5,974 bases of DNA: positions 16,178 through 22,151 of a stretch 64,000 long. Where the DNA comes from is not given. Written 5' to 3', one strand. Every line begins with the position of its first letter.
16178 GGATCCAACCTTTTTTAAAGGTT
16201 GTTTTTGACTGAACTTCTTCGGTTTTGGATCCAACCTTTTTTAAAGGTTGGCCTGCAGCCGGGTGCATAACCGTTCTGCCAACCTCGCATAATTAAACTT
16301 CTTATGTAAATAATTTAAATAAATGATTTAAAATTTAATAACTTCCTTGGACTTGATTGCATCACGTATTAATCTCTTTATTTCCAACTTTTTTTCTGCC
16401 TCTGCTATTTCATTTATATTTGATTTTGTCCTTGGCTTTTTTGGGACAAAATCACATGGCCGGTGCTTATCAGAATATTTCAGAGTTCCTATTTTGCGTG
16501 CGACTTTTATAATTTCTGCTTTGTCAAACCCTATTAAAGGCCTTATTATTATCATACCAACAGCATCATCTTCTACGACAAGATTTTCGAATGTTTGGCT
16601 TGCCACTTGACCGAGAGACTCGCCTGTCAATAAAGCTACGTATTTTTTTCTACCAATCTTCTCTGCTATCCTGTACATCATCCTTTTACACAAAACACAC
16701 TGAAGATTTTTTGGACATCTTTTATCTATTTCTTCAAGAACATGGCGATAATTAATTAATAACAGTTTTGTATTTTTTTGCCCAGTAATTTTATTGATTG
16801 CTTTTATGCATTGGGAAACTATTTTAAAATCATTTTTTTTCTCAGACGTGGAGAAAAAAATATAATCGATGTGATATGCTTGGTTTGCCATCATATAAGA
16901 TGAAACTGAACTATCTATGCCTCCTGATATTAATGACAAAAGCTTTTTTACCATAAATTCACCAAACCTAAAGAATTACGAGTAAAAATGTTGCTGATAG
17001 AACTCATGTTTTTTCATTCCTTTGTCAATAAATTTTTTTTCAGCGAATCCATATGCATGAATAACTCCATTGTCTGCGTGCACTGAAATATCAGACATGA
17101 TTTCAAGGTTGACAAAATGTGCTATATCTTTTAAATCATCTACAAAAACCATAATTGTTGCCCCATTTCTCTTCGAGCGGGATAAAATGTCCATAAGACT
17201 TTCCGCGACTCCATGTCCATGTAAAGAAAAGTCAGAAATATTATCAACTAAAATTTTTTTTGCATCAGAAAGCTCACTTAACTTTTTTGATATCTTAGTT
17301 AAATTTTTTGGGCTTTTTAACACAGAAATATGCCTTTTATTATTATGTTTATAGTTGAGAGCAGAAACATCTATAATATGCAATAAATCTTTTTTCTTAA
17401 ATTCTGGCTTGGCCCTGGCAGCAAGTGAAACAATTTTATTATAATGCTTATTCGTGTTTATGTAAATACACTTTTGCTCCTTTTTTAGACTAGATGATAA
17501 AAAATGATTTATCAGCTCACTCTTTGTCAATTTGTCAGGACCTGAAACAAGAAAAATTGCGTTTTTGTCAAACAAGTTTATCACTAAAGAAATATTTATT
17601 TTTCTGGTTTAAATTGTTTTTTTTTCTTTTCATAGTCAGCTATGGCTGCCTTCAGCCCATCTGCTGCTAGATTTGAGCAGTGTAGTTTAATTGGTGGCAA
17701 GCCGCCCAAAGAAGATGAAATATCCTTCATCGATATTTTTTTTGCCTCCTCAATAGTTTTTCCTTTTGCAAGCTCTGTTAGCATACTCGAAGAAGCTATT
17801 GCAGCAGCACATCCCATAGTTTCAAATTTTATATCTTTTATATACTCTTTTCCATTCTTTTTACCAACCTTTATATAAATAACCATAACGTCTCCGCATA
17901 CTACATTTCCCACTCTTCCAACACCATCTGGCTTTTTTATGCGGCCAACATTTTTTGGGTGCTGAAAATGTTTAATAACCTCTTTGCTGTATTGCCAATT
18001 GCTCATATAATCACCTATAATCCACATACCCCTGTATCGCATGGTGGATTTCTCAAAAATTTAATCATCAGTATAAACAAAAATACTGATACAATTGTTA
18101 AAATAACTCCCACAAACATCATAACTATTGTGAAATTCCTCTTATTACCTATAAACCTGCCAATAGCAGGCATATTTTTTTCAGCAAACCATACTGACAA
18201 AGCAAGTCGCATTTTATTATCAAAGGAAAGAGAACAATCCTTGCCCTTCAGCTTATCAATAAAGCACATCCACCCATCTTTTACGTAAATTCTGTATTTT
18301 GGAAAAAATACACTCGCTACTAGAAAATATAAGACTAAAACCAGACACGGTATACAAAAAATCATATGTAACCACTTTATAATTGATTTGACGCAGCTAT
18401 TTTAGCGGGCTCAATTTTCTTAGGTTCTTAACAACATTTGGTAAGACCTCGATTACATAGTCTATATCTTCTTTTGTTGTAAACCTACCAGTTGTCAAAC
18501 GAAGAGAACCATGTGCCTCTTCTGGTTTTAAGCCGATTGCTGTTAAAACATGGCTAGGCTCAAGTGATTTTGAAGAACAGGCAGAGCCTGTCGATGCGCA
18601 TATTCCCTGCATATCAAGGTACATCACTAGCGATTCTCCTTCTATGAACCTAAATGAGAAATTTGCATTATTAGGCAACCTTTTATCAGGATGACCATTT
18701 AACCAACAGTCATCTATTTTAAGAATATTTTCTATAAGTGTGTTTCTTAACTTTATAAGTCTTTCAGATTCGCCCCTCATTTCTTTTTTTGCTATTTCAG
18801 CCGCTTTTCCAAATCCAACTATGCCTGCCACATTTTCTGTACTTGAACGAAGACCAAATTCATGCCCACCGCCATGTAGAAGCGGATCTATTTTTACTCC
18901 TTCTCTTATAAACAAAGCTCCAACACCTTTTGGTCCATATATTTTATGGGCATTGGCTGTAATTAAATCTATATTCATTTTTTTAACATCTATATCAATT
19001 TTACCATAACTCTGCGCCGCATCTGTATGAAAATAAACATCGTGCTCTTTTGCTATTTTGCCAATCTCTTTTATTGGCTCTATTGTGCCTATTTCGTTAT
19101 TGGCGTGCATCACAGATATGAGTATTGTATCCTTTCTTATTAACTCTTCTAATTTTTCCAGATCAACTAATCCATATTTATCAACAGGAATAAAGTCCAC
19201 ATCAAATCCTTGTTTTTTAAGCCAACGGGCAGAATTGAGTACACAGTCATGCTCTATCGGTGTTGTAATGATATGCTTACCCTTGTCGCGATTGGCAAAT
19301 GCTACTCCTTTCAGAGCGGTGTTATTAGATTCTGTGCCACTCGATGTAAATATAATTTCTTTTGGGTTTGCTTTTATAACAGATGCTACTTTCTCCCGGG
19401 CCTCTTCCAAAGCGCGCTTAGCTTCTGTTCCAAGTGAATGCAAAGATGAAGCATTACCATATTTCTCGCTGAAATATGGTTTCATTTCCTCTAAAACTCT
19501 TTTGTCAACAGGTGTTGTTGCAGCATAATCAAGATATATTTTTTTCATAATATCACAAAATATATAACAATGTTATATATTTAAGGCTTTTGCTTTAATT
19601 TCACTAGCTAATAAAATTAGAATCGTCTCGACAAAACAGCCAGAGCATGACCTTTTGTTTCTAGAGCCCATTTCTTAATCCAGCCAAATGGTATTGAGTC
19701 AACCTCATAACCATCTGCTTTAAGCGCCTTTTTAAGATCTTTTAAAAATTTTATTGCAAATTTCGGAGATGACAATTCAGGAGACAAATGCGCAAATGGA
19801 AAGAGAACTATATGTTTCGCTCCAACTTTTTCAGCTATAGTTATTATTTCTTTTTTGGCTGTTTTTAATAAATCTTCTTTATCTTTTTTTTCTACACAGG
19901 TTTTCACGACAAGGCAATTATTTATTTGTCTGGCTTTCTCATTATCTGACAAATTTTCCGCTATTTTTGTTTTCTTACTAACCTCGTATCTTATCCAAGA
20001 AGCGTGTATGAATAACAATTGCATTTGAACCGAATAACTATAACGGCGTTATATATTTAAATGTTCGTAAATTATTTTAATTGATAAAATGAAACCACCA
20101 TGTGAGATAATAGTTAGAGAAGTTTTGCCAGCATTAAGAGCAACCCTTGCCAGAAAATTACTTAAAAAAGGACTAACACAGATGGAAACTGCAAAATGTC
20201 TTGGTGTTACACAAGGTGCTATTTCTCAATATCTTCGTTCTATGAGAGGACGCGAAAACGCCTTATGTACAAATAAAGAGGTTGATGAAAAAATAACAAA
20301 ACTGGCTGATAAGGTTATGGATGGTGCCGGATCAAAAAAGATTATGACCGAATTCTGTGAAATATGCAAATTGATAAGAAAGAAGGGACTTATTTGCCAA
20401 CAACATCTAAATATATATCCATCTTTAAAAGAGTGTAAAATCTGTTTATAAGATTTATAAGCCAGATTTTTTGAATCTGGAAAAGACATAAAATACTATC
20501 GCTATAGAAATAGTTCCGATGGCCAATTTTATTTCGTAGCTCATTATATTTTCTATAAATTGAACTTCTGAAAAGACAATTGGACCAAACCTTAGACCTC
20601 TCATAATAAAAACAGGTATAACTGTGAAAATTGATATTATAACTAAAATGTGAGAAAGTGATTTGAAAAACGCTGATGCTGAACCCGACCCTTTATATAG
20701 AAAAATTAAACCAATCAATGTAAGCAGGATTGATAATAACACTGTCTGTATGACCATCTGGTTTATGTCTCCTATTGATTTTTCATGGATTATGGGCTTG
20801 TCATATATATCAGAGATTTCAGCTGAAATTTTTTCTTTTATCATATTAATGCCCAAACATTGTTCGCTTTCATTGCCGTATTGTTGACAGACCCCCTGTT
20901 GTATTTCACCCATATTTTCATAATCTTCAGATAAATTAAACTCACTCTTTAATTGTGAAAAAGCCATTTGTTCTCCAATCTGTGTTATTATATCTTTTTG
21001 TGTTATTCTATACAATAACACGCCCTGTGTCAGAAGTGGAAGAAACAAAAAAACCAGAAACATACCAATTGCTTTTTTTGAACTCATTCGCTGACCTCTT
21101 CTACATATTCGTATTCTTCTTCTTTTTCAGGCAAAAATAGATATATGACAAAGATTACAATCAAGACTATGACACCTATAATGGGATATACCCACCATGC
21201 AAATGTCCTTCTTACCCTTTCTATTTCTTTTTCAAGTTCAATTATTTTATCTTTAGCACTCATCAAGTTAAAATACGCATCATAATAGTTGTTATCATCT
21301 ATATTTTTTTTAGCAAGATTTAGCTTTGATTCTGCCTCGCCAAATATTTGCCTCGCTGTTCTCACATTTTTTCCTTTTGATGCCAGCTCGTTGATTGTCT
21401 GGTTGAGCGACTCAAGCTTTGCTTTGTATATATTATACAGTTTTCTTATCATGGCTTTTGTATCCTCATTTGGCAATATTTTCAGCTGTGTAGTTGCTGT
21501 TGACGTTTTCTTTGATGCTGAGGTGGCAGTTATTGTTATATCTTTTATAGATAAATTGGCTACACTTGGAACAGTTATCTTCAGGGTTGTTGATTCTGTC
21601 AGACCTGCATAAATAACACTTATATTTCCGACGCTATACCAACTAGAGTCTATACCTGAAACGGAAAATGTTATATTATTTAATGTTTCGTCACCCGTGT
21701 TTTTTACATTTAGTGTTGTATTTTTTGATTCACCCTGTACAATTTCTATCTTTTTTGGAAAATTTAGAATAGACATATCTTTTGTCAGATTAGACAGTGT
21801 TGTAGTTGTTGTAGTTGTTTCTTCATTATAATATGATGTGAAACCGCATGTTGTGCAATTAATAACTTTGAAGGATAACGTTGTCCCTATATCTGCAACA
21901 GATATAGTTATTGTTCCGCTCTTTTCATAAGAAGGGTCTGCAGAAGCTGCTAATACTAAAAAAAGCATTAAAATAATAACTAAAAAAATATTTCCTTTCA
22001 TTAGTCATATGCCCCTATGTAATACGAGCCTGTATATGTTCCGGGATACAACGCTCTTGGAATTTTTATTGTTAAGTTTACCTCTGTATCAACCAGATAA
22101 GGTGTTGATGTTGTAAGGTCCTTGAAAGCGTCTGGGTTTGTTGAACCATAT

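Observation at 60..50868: Every tRNA gene in the window is interrupted: 7 tRNAs carry 13 predicted inserts, mostly at non-canonical positions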

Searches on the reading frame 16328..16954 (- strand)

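Call 17: search_protein_families(library=pfam, proteins=[window:16328-16954:-], max_evalue=0.0001)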
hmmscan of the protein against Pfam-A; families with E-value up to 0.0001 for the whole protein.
window:16328-16954:- (208 aa): 3 families
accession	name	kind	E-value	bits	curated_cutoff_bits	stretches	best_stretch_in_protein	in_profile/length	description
PF02568.20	ThiI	-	1.1e-55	188.7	20.5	1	4-191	5-196/197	Thiamine biosynthesis protein (ThiI)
PF03054.22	tRNA_Me_trans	-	1.1e-06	28.9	20.6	1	4-69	2-67/202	tRNA methyl transferase HUP domain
PF06508.19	QueC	-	4.7e-06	26.7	22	0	5-56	2-50/210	Queuosine biosynthesis protein QueC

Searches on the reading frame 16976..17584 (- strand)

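Call 25: search_protein_families(library=pfam, proteins=[window:16976-17584:-], max_evalue=0.0001)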
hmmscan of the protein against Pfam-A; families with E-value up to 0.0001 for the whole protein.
window:16976-17584:- (202 aa): 1 family
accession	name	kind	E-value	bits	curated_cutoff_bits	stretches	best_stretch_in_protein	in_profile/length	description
PF06745.19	ATPase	-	2.3e-08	34.2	26.6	1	7-150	18-163/231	KaiC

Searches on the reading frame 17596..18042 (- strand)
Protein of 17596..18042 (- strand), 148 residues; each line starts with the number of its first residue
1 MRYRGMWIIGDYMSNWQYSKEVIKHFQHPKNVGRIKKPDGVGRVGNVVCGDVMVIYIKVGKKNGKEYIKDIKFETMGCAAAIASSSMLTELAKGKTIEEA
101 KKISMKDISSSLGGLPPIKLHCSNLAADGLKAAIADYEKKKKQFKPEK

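Call 25: search_protein_families(library=pfam, proteins=[window:17596-18042:-], max_evalue=0.0001)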
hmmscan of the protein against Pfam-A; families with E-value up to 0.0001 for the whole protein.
window:17596-18042:- (148 aa): 1 family
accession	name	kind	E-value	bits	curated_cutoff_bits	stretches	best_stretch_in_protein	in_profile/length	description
PF01592.21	NifU_N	-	2.1e-46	157.6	22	1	17-142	1-125/127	NifU-like N terminal domain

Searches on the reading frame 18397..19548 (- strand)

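Call 25: search_protein_families(library=pfam, proteins=[window:18397-19548:-], max_evalue=0.0001)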
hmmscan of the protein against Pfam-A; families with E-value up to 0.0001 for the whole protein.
window:18397-19548:- (383 aa): 3 families
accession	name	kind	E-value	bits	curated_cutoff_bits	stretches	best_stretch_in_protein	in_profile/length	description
PF00266.25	Aminotran_5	-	6.6e-93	312.1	21.5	1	4-365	1-371/371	Aminotransferase class-V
PF01041.23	DegT_DnrJ_EryC1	-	9e-11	42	19.8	1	63-183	40-152/360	DegT/DnrJ/EryC1/StrS aminotransferase family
PF01212.27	Beta_elim_lyase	-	2.6e-09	37.2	27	1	62-178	47-170/288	Beta-eliminating lyase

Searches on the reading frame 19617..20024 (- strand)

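Call 25: search_protein_families(library=pfam, proteins=[window:19617-20024:-], max_evalue=0.0001)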
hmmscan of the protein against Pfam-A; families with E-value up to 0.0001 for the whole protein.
window:19617-20024:- (135 aa): 1 family
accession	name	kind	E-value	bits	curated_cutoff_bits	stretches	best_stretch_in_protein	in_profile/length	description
PF08915.16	tRNA-Thr_ED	-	2.9e-41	141.2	30.2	1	1-134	1-136/137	Archaea-specific editing domain of threonyl-tRNA synthetase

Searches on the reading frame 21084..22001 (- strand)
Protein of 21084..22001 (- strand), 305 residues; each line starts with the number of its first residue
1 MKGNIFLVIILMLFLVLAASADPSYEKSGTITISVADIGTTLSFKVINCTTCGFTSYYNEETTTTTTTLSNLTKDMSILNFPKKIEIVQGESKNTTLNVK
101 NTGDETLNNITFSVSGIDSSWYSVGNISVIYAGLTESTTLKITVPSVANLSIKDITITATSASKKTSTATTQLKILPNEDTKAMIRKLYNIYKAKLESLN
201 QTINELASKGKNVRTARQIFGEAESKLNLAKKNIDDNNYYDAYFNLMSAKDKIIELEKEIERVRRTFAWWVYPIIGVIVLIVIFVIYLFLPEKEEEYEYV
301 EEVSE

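Call 25: search_protein_families(library=pfam, proteins=[window:21084-22001:-], max_evalue=0.0001)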
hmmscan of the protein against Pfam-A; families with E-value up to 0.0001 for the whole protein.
window:21084-22001:- (305 aa): 1 family
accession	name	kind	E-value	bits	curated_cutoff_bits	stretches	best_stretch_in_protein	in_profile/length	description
PF10633.15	NPCBM_assoc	-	5.2e-06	27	24.4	1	88-160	2-76/78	NPCBM-associated, NEW3 domain of alpha-galactosidase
